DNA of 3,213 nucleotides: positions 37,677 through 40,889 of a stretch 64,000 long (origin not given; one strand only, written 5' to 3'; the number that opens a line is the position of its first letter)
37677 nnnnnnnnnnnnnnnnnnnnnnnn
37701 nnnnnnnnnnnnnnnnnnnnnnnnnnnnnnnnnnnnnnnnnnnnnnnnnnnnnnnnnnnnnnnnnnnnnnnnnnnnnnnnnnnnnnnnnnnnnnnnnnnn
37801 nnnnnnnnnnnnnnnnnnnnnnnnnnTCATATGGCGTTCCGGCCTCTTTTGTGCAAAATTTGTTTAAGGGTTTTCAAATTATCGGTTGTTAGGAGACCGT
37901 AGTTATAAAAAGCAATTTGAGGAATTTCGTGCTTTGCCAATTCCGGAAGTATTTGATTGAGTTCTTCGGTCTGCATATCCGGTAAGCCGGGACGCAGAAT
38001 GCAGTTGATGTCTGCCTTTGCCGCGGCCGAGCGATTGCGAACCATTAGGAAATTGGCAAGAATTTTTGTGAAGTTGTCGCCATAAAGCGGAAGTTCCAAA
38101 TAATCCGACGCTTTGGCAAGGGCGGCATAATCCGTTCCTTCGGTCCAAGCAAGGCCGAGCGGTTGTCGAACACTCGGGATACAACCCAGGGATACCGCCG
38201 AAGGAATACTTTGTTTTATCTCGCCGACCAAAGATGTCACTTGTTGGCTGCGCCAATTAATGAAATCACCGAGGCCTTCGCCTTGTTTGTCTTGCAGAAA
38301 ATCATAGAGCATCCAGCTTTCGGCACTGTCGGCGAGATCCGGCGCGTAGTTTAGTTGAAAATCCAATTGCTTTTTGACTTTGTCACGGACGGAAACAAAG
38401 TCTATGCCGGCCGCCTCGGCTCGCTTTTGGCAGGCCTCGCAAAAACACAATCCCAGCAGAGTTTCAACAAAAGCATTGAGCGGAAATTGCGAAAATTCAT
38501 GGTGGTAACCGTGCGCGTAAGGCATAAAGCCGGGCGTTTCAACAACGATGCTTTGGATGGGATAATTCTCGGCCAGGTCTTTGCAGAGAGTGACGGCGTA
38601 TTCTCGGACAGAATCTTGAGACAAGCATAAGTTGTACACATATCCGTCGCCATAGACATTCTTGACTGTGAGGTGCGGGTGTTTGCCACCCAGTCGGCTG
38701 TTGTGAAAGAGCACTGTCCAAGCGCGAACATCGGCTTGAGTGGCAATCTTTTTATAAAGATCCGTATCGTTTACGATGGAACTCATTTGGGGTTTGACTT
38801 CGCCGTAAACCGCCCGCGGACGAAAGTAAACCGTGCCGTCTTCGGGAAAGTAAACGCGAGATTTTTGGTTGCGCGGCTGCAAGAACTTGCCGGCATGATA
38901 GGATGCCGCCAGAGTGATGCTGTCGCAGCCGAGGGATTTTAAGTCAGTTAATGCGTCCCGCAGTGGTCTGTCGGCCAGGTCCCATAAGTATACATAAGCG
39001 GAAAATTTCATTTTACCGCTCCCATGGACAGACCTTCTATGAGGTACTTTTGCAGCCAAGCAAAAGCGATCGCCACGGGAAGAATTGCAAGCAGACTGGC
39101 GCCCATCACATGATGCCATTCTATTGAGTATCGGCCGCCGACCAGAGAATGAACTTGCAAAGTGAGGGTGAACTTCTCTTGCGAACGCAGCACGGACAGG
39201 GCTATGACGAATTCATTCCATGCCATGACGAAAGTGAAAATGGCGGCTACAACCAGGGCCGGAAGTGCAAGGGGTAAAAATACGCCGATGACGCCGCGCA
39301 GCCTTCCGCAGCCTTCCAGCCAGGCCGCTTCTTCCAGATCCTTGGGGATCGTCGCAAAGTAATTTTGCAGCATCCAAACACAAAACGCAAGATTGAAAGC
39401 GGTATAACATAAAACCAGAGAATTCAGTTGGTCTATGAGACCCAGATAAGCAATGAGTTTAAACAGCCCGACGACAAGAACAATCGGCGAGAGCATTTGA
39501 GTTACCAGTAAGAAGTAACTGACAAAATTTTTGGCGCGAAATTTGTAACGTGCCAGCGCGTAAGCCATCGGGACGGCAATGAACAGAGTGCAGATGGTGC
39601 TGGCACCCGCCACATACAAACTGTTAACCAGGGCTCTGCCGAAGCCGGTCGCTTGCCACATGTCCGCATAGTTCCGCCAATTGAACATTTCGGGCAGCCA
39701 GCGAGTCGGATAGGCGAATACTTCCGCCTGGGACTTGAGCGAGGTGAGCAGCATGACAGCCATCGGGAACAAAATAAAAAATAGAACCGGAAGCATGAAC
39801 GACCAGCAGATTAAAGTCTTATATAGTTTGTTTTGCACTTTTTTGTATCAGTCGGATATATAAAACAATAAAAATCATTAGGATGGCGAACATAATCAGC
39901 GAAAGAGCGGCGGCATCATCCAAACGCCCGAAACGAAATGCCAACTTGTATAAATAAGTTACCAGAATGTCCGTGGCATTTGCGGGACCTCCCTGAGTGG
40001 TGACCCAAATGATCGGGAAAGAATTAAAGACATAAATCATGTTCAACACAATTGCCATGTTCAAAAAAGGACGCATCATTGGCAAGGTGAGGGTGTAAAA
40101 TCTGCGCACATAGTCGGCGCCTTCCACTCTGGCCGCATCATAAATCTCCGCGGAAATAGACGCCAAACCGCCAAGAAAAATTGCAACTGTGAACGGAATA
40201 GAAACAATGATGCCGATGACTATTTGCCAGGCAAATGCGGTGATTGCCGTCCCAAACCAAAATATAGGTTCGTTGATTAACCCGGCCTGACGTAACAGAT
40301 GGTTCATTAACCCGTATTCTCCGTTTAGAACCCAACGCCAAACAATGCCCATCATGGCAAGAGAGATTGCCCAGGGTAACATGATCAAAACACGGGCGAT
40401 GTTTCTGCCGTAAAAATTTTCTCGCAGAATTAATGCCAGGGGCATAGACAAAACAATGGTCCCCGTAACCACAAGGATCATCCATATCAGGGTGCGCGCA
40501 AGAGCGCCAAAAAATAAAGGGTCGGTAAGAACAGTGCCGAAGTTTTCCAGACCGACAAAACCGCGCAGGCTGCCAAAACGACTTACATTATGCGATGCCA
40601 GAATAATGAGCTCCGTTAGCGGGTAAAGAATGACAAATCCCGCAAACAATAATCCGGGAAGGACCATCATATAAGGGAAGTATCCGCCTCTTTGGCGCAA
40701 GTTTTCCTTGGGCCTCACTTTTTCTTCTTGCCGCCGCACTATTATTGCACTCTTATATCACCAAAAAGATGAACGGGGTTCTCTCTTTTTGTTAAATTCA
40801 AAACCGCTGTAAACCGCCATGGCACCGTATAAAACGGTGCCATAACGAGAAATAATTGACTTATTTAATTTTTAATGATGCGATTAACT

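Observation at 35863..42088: Sugar ABC uptake operon with embedded SDR dehydrogenase and an unassigned 394-aa enzyme, with no adjacent regulator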

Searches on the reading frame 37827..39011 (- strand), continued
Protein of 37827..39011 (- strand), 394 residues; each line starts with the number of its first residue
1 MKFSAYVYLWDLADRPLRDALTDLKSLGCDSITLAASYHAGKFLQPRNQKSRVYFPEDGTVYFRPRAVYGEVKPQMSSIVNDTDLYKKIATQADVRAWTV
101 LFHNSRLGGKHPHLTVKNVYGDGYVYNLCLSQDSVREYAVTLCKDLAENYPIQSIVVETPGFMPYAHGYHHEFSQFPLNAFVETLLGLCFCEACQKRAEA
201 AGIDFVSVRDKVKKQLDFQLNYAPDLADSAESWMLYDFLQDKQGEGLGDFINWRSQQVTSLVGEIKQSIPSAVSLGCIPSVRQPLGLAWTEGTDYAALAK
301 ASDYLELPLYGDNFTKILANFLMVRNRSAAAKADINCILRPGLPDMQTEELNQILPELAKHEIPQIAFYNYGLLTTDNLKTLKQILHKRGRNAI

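Call 73: search_protein_families(library=pfam, proteins=[L047:159-1772:+, L047:1824-3890:+, L047:3894-6221:+, L047:13343-15910:+, L052:1298-3106:+, L052:5696-7807:+, L035:14673-15671:+, L035:15702-16541:+, L035:16551-17167:+, L067:6060-7355:+], max_evalue=0.00001)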
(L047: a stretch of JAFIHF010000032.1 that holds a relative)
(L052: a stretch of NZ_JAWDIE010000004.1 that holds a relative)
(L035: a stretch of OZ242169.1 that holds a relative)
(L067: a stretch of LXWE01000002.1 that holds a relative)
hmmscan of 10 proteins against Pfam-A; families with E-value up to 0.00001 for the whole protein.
L047:159-1772:+ (537 aa): 2 families
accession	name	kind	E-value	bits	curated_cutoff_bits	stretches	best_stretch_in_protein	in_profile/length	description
PF07690.21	MFS_1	-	1.5e-58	198.8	33.4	1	132-489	1-345/347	Major Facilitator Superfamily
PF00083.30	Sugar_tr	-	2.7e-06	27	22.3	0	160-512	44-425/452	Sugar (and other) transporter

L047:1824-3890:+ (688 aa): 0 families

L047:3894-6221:+ (775 aa): 0 families

L047:13343-15910:+ (855 aa): 2 families
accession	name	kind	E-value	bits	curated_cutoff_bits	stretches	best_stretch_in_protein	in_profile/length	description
PF09093.17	Lyase_catalyt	-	1.4e-20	74.3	25.1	1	105-407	47-358/359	Lyase, catalytic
PF02278.25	Lyase_8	-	4.7e-09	36.6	27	1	466-619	36-173/254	Polysaccharide lyase family 8, super-sandwich domain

L052:1298-3106:+ (602 aa): 0 families

L052:5696-7807:+ (703 aa): 0 families

L035:14673-15671:+ (332 aa): 1 family
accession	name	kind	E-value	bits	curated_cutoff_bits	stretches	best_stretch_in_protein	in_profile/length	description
PF01869.26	BcrAD_BadFG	-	3.9e-28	99.2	31.5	1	24-315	1-268/271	BadF/BadG/BcrA/BcrD ATPase family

L035:15702-16541:+ (279 aa): 1 family
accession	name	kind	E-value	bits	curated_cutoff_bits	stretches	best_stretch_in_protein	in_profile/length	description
PF02585.22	PIG-L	-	1.8e-11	45.1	28.2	1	25-148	1-122/129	GlcNAc-PI de-N-acetylase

L035:16551-17167:+ (205 aa): 1 family
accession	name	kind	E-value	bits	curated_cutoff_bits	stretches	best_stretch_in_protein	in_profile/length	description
PF01182.26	Glucosamine_iso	-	1.8e-17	64.4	27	1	10-204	4-196/225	Glucosamine-6-phosphate isomerases/6-phosphogluconolactonase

L067:6060-7355:+ (431 aa): 1 family
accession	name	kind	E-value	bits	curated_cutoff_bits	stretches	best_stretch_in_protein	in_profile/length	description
PF07470.19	Glyco_hydro_88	-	6.7e-80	269.2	26.6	1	67-413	2-345/352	Glycosyl Hydrolase Family 88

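Call 79: search_protein_families(library=pfam, alignment_id=A5, max_evalue=0.00001)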
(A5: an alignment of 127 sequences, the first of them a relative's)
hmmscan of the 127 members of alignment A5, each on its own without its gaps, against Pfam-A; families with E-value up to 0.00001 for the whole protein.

A. member 1, L002:6001-7545:+ (514 aa): 3 families
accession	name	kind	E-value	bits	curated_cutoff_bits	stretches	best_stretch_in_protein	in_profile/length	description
PF13360.13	PQQ_2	-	3.7e-52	177.7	27.6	3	323-513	2-185/233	Outer membrane protein assembly factor BamB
PF13570.13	Beta-prop_ACSF4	-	1.4e-41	143.4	133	2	274-452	19-201/329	Beta-alanine-activating enzyme, beta-propeller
PF01011.28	PQQ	-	3e-19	69.6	26.7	0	262-302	45-85/595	Glucose/ethanol/alcohol dehydrogenase, beta-propeller domain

B. families by the number of members that match (of 127 scanned): 90 families (the first 25 are shown)
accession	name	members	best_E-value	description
PF01979.26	Amidohydro_1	6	3.3e-16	Amidohydrolase family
PF07969.17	Amidohydro_3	5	1.5e-81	Amidohydrolase family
PF05721.19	PhyH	5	3.5e-22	Phytanoyl-CoA dioxygenase (PhyH)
PF01011.28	PQQ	3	2.8e-196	Glucose/ethanol/alcohol dehydrogenase, beta-propeller domain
PF13360.13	PQQ_2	3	3.7e-52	Outer membrane protein assembly factor BamB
PF02538.19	Hydantoinase_B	2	3.2e-157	Hydantoinase B/oxoprolinase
PF01808.24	AICARFT_IMPCHas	2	2.6e-127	AICARFT/IMPCHase bienzyme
PF01207.24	Dus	2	3.9e-103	Dihydrouridine synthase (Dus)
PF02332.24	Phenol_Hydrox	2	2.2e-74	Methane/Phenol/Alkene Hydroxylase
PF00155.27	Aminotran_1_2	2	6.7e-62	Aminotransferase class I and II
PF00999.27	Na_H_Exchanger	2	1.4e-59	Sodium/hydrogen exchanger, transmembrane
PF00480.26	ROK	2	7.4e-44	ROK family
PF12704.14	MacB_PCD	2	1e-37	MacB-like periplasmic core domain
PF02687.27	FtsX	2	9.3e-29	FtsX-like permease C-terminal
PF03466.25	LysR_substrate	2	5.1e-28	LysR substrate binding domain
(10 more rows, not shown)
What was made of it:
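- Amidohydrolases are the top partner even in the non-ong loci (call 79).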

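Call 82: search_solved_structures(query=L037:11241-12545:+, max_evalue=0.00001)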
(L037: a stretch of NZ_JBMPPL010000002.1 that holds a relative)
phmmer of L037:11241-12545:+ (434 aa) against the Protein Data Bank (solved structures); distinct sequences matched with E-value up to 0.00001: 5.
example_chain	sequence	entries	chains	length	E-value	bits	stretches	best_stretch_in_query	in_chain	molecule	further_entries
3gwq_A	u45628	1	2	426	5.9e-98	331.8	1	11-434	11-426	D-serine deaminase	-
7dib_A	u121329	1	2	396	1.1e-19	74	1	39-359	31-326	D-threonine aldolase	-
4v15_A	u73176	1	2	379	4e-12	49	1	43-264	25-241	D-THREONINE ALDOLASE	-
6qkb_A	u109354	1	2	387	1.5e-11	47.2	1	42-351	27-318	D-3-hydroxyaspartate aldolase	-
7yqa_A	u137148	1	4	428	3.9e-07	32.6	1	41-225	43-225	D-threonine aldolase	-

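Call 83: search_solved_structures(query=L037:3497-4498:+, max_evalue=0.00001)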
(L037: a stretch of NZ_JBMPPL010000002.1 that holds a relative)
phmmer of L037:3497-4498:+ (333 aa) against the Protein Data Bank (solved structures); distinct sequences matched with E-value up to 0.00001: 2.
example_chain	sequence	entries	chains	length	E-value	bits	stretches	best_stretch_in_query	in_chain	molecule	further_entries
3r1x_A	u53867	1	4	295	5.2e-12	48.8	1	5-271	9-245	2-oxo-3-deoxygalactonate kinase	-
3t69_A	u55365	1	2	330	1.1e-11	47.8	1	6-207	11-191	Putative 2-dehydro-3-deoxygalactonokinase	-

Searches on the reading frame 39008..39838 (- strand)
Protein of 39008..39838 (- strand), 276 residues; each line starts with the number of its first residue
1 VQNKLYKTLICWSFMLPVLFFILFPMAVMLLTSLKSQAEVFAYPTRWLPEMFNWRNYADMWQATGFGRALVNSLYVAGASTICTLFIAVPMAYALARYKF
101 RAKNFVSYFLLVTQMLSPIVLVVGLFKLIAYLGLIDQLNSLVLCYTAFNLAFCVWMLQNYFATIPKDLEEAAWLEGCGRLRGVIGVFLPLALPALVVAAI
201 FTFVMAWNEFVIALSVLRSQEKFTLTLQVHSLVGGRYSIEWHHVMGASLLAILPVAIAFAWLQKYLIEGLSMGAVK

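Call 3: search_protein_families(library=pfam, proteins=[window:39008-39838:-], max_evalue=0.01)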
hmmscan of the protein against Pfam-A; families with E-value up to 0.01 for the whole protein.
window:39008-39838:- (276 aa): 2 families
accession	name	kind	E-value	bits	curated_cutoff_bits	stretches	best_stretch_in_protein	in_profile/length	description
PF00528.27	BPD_transp_1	-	9.6e-13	48.7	26.4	1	89-266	2-178/184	Binding-protein-dependent transport system inner membrane component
PF00420.29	Oxidored_q2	-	0.0068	16.6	26.1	0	115-232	4-90/95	NADH-ubiquinone/plastoquinone oxidoreductase chain 4L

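Call 4: search_protein_families(library=ncbifam, proteins=[window:39008-39838:-], max_evalue=0.01)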
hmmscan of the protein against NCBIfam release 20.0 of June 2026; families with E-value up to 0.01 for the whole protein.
window:39008-39838:- (276 aa): 24 families
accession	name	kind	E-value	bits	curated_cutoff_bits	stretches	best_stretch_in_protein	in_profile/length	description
NF040932.1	ABC_arch_GlcU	equivalog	1.3e-29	103.7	340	1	19-271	13-265/272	glucose ABC transporter permease GlcU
NF008231.0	PRK10998.1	equivalog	1e-28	100.8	261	1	69-276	84-295/296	maltose ABC transporter permease MalG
NF008210.0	PRK10973.1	equivalog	2.3e-28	99.7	297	1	3-270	4-276/281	sn-glycerol-3-phosphate ABC transporter permease UgpE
NF007047.0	PRK09500.1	equivalog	8.8e-20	71.4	326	1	9-234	5-223/257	spermidine/putrescine ABC transporter permease PotC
TIGR01581.1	Mo_ABC_porter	hypoth_equivalog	1.2e-16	60.9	210.3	1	65-230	18-197/225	ABC transporter permease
NF040839.1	tungstate_WtpB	equivalog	4.5e-15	56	340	1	68-211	44-198/251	tungstate ABC transporter permease WtpB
TIGR02141.1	modB_ABC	equivalog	3.4e-14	53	182.6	1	73-257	3-201/208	molybdate ABC transporter permease subunit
NF043073.1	MMSYN1_0195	equivalog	1.7e-13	49.6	1250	1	8-213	3-202/1021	spermidine/putrescine ABC transporter permease/substrate-binding protein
NF011624.0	PRK15050.1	equivalog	1.1e-11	44.4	247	1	139-260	162-277/297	2-aminoethylphosphonate ABC transporter permease subunit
NF006939.0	PRK09421.1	equivalog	3.1e-09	36.6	262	1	69-230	11-187/230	molybdate ABC transporter permease subunit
TIGR00974.1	3a0107s02c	equivalog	1.4e-08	34.2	193.45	1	19-257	12-258/272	phosphate ABC transporter permease PstA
NF007044.0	PRK09497.1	equivalog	3.7e-08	33.2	348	1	7-213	8-225/285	spermidine/putrescine ABC transporter permease PotB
NF007963.0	PRK10683.1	equivalog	5.5e-08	32.6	489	1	12-213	42-259/317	putrescine ABC transporter permease PotH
TIGR03262.1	PhnU2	equivalog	6.4e-08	31.7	593.25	1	12-260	8-251/546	putative 2-aminoethylphosphonate ABC transporter permease subunit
TIGR03226.1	PhnU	equivalog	2.6e-06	27.1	283.45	1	138-232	179-272/311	2-aminoethylphosphonate ABC transporter permease subunit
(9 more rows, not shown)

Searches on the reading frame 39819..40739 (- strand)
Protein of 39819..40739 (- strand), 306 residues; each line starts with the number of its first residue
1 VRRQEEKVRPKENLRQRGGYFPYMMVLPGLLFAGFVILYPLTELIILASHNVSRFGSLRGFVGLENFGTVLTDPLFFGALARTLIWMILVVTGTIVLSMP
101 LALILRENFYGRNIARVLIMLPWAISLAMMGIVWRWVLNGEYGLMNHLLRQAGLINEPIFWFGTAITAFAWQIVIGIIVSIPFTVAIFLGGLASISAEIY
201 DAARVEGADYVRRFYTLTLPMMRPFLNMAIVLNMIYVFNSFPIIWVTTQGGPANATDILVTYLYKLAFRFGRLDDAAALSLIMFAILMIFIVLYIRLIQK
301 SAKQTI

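Call 3: search_protein_families(library=pfam, proteins=[window:39819-40739:-], max_evalue=0.01)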
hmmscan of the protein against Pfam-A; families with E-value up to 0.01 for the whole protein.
window:39819-40739:- (306 aa): 1 family
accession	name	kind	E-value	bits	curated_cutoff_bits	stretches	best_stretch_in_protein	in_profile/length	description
PF00528.27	BPD_transp_1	-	1.2e-11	45.1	26.4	1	96-297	3-173/184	Binding-protein-dependent transport system inner membrane component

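Call 4: search_protein_families(library=ncbifam, proteins=[window:39819-40739:-], max_evalue=0.01)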
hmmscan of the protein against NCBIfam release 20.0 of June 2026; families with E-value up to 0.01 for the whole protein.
window:39819-40739:- (306 aa): 18 families
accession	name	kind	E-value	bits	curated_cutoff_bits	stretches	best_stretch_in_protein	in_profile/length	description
NF007852.0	PRK10561.1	equivalog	9.7e-37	127.4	335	1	17-300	9-290/295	sn-glycerol-3-phosphate ABC transporter permease UgpA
NF008232.0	PRK10999.1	equivalog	7.6e-24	84.3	392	1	61-298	264-515/520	maltose ABC transporter permease MalF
NF040931.1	ABC_arch_GlcT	equivalog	1.9e-23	83.5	360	1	25-295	1-268/278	glucose ABC transporter permease GlcT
TIGR03262.1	PhnU2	equivalog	3.3e-15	55.7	593.25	1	31-301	12-262/546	putative 2-aminoethylphosphonate ABC transporter permease subunit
NF011624.0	PRK15050.1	equivalog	4.9e-13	48.8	247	1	14-302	16-290/297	2-aminoethylphosphonate ABC transporter permease subunit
TIGR01581.1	Mo_ABC_porter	hypoth_equivalog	1.4e-10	41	210.3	1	65-292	8-224/225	ABC transporter permease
TIGR00969.1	3a0106s02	subfamily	2.5e-10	40.3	240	1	31-291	25-263/272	sulfate ABC transporter permease subunit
TIGR02141.1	modB_ABC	equivalog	6.6e-10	39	182.6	1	92-294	12-202/208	molybdate ABC transporter permease subunit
NF040839.1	tungstate_WtpB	equivalog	4.4e-09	36.3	340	1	65-299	31-248/251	tungstate ABC transporter permease WtpB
TIGR02140.1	permease_CysW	equivalog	2e-07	30.8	329.1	1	63-292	32-254/261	sulfate ABC transporter permease subunit CysW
NF008208.0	PRK10971.1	equivalog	4.1e-07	29.8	415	1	29-296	20-264/277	sulfate/thiosulfate ABC transporter permease CysT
TIGR03226.1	PhnU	equivalog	4.5e-07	29.6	283.45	1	23-301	43-307/311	2-aminoethylphosphonate ABC transporter permease subunit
NF043074.1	MMSYN1_0196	equivalog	1.2e-06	28.1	350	1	25-301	13-265/277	spermidine/putrescine ABC transporter permease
NF007044.0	PRK09497.1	equivalog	2.4e-06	27.2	348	1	43-296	27-273/285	spermidine/putrescine ABC transporter permease PotB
NF006939.0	PRK09421.1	equivalog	5.1e-06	26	262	1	92-298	20-220/230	molybdate ABC transporter permease subunit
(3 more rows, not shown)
